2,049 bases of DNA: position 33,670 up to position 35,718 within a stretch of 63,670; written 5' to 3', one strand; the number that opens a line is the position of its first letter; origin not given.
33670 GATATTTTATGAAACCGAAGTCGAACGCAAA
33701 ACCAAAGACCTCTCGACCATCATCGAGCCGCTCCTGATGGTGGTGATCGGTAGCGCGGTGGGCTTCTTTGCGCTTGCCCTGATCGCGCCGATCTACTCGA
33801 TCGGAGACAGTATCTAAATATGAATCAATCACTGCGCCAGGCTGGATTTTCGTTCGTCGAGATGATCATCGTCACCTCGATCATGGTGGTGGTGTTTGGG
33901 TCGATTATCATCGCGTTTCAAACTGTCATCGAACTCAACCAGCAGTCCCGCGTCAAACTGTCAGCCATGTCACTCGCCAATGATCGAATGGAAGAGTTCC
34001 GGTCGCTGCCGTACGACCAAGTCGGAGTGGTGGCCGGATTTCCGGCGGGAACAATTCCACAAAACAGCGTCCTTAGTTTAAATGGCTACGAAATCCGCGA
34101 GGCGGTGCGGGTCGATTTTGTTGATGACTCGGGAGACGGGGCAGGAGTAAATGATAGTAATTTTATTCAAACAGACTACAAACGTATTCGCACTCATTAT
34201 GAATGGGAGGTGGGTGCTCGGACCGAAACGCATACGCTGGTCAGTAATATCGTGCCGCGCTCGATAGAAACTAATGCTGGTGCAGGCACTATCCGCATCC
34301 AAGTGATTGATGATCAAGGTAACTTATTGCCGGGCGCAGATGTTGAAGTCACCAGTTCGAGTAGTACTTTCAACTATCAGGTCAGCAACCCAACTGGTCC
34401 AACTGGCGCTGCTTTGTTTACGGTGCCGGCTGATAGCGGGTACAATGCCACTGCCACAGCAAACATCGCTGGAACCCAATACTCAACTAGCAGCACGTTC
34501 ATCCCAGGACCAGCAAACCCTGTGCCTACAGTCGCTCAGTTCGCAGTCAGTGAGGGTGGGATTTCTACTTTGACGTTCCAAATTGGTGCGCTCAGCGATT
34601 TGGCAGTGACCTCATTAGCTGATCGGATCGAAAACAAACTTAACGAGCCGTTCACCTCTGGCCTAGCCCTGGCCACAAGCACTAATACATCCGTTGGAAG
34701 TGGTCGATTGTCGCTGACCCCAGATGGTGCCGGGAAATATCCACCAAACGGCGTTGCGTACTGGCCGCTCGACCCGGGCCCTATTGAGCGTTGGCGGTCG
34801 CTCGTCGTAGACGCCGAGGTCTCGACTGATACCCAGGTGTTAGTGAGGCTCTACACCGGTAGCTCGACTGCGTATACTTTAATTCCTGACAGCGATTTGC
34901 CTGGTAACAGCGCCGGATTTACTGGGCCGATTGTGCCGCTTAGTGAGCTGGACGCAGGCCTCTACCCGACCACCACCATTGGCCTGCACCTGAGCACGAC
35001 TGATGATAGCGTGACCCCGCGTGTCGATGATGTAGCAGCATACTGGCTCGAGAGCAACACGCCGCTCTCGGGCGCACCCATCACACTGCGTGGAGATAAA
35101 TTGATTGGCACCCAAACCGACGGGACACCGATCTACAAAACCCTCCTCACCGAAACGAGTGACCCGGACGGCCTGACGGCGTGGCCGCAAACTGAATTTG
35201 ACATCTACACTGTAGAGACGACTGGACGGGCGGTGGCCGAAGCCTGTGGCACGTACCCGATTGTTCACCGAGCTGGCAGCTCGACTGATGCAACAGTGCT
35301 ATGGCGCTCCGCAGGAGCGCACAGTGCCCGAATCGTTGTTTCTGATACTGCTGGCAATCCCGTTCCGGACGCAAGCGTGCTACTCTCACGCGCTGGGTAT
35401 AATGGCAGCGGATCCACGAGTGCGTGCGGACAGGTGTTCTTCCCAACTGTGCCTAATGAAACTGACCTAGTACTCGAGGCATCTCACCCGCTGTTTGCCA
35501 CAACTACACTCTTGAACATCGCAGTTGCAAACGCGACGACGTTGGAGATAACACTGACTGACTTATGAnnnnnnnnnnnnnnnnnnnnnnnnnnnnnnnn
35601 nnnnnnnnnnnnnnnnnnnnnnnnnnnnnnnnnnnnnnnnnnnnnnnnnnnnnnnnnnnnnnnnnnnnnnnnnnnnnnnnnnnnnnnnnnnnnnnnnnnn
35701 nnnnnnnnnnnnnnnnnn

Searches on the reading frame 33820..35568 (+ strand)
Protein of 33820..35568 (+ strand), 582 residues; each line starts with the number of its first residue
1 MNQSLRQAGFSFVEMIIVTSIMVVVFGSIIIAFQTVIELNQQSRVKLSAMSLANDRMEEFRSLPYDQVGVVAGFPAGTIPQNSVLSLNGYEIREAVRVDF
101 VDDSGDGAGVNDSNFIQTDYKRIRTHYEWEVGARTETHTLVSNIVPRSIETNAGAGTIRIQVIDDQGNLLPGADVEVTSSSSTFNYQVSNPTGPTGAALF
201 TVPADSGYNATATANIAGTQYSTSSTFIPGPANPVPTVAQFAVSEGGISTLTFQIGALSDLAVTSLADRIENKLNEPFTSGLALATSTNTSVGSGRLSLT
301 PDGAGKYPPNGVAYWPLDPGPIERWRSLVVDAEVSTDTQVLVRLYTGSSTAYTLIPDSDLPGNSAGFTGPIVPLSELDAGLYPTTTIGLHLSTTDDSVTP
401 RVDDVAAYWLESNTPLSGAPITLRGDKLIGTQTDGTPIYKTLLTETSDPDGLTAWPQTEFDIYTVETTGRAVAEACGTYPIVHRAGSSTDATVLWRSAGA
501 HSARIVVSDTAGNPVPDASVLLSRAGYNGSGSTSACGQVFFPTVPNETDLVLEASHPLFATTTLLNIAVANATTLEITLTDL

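Call 50: search_protein_families(library=pfam, proteins=[window:33820-35568:+], max_evalue=0.001)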
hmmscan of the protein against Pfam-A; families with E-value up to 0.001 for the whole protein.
window:33820-35568:+ (582 aa): 3 families
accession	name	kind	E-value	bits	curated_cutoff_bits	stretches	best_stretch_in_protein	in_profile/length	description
PF13620.12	CarboxypepD_reg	-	2.1e-11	44.4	32.3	1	506-580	5-82/82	Carboxypeptidase regulatory-like domain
PF02369.22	Big_1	-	1.6e-07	31.7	34.9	1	157-228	20-93/93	Bacterial Ig-like domain (group 1)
PF24107.1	DUF7382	-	9.8e-05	22.6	27.4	0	151-199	15-63/65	Domain of unknown function (DUF7382)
